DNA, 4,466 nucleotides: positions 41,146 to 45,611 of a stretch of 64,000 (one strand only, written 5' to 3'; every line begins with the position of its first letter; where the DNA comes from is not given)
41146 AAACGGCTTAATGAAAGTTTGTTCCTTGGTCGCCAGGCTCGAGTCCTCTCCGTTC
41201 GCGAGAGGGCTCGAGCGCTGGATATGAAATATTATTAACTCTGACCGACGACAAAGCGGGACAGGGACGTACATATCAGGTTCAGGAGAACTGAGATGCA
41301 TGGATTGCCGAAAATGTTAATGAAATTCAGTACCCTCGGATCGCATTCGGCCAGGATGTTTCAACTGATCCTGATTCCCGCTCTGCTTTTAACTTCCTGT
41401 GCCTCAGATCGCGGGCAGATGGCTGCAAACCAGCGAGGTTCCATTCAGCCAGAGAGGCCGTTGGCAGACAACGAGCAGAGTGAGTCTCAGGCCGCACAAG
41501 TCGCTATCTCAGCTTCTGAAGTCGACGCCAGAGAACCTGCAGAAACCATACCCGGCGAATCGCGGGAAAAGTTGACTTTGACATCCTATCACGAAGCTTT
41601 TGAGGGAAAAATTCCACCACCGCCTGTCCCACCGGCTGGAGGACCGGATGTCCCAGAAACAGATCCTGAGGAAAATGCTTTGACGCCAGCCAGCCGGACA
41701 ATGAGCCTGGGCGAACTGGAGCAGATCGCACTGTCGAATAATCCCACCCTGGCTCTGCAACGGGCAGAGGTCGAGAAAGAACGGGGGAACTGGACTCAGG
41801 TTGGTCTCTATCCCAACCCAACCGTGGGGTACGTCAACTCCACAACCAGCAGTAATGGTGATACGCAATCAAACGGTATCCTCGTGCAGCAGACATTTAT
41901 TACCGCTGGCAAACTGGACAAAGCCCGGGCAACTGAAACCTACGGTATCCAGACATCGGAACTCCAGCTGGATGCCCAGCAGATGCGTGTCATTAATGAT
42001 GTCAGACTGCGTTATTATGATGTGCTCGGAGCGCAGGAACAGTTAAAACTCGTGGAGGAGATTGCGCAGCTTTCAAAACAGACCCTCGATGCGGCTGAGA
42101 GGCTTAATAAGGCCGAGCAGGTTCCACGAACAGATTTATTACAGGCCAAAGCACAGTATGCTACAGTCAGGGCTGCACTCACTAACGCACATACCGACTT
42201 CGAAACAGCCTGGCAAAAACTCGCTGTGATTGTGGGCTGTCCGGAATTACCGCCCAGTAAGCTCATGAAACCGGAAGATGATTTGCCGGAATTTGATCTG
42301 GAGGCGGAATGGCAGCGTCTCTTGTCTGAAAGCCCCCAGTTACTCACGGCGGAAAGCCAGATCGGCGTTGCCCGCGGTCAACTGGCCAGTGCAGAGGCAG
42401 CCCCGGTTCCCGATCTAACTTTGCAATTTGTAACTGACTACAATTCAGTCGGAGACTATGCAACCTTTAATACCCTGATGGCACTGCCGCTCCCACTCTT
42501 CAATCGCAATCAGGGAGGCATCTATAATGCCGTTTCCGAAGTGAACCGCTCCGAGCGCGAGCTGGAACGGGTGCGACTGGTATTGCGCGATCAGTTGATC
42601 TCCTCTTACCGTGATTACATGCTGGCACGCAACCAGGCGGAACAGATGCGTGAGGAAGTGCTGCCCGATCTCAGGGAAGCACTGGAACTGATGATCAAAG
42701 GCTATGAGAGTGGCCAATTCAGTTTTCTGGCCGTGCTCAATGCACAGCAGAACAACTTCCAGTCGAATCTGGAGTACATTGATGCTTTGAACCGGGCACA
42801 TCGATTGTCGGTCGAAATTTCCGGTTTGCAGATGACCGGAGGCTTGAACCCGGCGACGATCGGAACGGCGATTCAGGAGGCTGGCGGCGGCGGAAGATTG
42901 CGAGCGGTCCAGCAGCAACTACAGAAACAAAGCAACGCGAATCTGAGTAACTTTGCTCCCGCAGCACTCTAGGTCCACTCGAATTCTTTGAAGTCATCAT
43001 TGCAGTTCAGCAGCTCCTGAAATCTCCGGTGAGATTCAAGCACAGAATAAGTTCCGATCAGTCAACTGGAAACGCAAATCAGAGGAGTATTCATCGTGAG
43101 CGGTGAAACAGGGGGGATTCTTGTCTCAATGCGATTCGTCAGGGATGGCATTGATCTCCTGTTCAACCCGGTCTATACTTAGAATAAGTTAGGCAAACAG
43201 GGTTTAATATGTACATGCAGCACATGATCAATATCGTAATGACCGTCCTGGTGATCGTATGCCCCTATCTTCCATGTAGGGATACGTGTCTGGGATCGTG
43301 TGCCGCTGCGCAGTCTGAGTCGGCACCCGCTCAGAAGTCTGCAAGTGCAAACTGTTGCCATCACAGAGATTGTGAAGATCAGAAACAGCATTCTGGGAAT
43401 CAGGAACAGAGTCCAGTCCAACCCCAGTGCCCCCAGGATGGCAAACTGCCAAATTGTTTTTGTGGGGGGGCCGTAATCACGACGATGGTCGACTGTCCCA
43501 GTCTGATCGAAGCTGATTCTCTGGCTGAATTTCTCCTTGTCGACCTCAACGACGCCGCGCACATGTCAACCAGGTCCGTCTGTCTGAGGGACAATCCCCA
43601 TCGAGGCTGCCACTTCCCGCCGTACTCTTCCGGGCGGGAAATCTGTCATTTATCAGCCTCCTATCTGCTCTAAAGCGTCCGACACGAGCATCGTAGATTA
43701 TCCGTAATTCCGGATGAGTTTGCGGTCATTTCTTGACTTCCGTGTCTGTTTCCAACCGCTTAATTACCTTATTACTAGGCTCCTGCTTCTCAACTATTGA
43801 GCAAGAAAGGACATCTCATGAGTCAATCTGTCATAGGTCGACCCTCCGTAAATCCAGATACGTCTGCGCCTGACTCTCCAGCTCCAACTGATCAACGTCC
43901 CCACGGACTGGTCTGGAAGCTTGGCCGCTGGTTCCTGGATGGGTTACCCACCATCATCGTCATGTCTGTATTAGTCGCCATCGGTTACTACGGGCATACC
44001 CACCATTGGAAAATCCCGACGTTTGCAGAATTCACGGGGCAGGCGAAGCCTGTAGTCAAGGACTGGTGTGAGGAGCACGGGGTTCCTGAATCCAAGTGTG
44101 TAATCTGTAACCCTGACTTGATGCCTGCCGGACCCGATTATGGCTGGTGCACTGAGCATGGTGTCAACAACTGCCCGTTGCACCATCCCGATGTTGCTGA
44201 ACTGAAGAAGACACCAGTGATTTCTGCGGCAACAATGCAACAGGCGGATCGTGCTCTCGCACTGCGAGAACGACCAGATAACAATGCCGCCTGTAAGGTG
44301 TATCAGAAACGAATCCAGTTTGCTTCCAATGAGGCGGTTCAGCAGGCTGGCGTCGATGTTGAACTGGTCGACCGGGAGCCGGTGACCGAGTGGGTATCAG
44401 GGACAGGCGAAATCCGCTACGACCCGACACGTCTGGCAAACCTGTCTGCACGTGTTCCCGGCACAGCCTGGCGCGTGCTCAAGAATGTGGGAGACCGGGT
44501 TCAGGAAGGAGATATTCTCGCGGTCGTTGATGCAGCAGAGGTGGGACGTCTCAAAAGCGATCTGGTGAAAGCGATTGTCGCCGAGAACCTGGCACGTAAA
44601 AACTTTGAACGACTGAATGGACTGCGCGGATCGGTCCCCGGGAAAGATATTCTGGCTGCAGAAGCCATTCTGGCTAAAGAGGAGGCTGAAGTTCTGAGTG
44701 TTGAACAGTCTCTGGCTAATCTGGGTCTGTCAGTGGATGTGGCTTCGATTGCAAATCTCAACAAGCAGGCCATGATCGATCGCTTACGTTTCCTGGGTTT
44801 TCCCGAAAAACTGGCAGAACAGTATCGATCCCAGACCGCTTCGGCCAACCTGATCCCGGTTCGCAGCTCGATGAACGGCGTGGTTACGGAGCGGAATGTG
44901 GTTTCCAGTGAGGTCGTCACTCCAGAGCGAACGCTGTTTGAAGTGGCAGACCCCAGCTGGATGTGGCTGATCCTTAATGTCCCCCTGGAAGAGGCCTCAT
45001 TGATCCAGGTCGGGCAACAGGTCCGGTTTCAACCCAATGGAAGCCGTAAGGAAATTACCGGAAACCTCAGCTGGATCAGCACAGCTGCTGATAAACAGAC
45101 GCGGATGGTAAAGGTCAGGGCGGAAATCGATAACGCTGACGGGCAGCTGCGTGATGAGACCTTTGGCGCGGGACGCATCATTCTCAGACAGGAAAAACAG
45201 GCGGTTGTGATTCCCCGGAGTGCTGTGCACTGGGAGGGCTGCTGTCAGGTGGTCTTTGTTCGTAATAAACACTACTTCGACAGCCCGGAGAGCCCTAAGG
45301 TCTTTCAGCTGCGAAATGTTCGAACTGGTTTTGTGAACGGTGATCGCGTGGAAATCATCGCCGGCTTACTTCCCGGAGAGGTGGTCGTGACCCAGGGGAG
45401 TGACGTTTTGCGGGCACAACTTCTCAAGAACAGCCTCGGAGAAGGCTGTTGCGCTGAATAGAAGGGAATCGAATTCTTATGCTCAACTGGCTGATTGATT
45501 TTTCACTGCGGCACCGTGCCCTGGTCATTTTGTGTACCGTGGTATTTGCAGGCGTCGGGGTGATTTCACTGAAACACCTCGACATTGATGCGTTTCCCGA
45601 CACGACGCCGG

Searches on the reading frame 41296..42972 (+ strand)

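Call 58: search_protein_families(library=pfam, proteins=[window:41296-42972:+], max_evalue=0.001)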
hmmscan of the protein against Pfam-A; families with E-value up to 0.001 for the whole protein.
window:41296-42972:+ (558 aa): 1 family
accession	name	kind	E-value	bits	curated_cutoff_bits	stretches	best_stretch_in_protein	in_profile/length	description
PF02321.23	OEP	-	7.4e-39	133.9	22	2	140-314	3-187/187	Outer membrane efflux protein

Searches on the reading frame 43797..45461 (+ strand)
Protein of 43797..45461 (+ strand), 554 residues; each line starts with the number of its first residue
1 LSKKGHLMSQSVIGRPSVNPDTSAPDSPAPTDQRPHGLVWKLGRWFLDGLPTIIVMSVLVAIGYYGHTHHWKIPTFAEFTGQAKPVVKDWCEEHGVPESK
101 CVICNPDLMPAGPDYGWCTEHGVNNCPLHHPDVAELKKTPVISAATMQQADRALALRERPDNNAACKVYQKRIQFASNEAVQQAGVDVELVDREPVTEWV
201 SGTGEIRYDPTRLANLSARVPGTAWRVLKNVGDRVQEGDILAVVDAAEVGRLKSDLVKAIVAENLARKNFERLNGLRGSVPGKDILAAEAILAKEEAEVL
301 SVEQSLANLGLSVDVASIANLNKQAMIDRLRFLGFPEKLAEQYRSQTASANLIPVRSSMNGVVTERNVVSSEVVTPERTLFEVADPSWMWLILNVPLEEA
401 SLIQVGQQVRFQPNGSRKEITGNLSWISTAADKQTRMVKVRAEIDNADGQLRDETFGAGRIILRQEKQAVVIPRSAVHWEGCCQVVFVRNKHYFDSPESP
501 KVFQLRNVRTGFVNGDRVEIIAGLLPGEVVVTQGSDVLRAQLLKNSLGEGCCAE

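Call 58: search_protein_families(library=pfam, proteins=[window:43797-45461:+], max_evalue=0.001)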
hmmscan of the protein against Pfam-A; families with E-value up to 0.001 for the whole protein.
window:43797-45461:+ (554 aa): 2 families
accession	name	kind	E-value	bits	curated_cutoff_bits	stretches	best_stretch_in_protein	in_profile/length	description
PF16576.10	HlyD_D23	-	7.1e-36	123.9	30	1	198-456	4-213/214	Barrel-sandwich domain of CusB or HlyD membrane-fusion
PF13437.12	HlyD_3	-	9.9e-18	65.3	22.2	1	355-450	2-99/106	HlyD family secretion protein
